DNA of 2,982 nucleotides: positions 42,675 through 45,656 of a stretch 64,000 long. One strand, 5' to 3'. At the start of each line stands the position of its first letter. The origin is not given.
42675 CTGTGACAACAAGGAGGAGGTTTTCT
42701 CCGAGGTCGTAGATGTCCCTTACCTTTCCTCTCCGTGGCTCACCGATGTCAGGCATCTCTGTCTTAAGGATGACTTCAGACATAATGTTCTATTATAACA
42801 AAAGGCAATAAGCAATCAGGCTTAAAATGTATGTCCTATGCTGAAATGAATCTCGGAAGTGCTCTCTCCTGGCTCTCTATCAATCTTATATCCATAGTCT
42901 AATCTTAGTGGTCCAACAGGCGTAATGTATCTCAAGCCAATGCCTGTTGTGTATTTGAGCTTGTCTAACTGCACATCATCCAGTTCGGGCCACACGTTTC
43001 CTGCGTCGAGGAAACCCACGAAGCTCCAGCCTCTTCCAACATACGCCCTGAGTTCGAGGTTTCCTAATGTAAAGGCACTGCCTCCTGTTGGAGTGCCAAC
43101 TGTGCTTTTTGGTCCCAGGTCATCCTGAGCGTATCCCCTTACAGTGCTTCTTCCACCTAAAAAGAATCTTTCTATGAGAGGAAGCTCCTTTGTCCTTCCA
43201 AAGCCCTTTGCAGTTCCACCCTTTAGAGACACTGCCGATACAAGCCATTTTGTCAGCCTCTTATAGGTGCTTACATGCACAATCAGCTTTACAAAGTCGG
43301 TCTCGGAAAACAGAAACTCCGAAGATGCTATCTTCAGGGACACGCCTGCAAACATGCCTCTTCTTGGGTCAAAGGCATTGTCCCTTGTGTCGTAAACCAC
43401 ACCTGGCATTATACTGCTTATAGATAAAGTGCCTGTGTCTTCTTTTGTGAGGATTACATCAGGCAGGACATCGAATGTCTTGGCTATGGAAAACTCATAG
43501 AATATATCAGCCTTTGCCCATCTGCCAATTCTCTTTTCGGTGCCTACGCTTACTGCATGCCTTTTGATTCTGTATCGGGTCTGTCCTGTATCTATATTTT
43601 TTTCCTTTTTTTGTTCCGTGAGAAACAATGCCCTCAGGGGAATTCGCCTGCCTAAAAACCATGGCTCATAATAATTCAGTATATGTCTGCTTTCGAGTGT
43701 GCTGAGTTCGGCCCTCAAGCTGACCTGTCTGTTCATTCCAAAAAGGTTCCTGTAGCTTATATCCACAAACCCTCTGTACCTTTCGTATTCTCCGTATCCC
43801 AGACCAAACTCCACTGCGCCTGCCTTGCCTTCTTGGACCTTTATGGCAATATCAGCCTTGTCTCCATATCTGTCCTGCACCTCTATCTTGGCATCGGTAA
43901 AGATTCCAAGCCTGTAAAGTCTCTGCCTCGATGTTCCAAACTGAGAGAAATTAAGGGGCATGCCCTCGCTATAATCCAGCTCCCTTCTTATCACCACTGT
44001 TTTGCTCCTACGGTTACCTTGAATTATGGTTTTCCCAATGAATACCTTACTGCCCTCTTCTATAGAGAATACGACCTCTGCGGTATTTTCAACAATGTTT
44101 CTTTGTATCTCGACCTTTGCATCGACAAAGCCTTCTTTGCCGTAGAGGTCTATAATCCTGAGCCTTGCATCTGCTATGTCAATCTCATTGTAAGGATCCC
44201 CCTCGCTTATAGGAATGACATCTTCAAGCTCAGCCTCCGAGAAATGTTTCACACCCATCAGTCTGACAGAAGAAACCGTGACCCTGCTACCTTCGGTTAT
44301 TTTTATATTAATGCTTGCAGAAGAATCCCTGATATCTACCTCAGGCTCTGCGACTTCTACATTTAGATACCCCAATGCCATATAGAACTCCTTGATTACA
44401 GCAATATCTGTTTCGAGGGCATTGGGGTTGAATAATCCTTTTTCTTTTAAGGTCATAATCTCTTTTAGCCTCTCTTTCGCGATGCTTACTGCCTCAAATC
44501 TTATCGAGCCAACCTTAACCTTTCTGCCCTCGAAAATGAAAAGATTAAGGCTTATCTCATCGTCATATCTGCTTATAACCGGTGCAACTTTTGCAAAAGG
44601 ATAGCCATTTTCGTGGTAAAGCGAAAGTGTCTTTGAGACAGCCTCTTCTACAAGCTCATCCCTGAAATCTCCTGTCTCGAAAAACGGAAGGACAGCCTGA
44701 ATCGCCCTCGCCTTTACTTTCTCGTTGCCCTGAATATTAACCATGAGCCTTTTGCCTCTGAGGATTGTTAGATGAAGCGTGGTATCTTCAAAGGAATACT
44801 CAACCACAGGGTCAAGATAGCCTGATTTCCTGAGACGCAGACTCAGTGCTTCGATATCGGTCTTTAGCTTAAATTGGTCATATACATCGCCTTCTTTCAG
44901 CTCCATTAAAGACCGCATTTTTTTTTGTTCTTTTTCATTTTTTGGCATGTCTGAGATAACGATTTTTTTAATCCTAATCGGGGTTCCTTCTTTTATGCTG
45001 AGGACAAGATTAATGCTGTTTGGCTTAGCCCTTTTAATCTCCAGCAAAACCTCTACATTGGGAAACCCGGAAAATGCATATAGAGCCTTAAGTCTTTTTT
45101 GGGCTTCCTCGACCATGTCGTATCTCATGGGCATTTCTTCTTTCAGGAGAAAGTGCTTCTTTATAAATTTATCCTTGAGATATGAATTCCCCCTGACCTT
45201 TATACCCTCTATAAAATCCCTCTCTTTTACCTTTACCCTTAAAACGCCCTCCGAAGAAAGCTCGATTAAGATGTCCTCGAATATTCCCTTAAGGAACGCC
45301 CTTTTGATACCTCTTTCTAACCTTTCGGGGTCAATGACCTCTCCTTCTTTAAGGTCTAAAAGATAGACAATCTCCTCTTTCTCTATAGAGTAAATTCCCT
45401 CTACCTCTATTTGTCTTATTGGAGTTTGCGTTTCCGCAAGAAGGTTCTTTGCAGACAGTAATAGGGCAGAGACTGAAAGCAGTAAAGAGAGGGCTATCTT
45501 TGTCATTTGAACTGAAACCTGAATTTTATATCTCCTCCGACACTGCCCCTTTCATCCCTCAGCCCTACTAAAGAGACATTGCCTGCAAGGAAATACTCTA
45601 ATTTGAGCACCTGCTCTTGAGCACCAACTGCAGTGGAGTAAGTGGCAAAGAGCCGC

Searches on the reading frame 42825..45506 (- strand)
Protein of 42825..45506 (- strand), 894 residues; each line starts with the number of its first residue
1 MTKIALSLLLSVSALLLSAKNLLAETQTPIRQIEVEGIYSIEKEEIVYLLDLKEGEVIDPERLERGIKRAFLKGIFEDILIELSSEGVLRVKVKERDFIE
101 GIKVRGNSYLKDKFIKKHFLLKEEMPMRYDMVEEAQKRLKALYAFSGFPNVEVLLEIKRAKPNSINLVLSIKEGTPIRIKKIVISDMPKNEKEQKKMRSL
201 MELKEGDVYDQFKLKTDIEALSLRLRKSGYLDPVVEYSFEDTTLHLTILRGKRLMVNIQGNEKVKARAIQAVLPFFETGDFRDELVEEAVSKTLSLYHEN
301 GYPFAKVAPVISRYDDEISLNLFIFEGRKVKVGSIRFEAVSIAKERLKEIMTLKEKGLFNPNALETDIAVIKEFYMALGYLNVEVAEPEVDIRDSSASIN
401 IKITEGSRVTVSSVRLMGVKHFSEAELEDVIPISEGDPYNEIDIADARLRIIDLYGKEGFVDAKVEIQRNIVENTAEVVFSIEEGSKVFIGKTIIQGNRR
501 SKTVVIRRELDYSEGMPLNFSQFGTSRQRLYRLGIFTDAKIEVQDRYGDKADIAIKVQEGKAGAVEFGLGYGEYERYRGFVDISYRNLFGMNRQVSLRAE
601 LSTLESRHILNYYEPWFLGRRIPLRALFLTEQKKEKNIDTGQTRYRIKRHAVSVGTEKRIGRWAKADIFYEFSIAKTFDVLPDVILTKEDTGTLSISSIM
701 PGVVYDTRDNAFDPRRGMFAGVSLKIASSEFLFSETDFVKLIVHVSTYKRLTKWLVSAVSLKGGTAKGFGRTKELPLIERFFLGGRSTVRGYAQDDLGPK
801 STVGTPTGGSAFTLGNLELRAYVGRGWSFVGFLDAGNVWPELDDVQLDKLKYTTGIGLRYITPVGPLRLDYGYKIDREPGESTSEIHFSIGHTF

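Call 63: search_protein_families(library=pfam, proteins=[window:42825-45506:-], max_evalue=0.0001)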
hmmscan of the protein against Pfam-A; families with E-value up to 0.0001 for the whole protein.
window:42825-45506:- (894 aa): 4 families
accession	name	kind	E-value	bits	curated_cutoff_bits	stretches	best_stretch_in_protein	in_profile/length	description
PF07244.20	POTRA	-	2.8e-71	236.6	21.3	7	409-485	1-79/79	Surface antigen variable number repeat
PF01103.29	Omp85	-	6.8e-56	190.6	24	1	587-894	1-325/325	Omp85 superfamily domain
PF08479.16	POTRA_2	-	1.6e-09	37.9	24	0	410-472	2-64/76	POTRA domain, ShlB-type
PF08478.15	POTRA_1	-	3.8e-06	27.5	23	0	29-55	2-28/69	POTRA domain, FtsQ-type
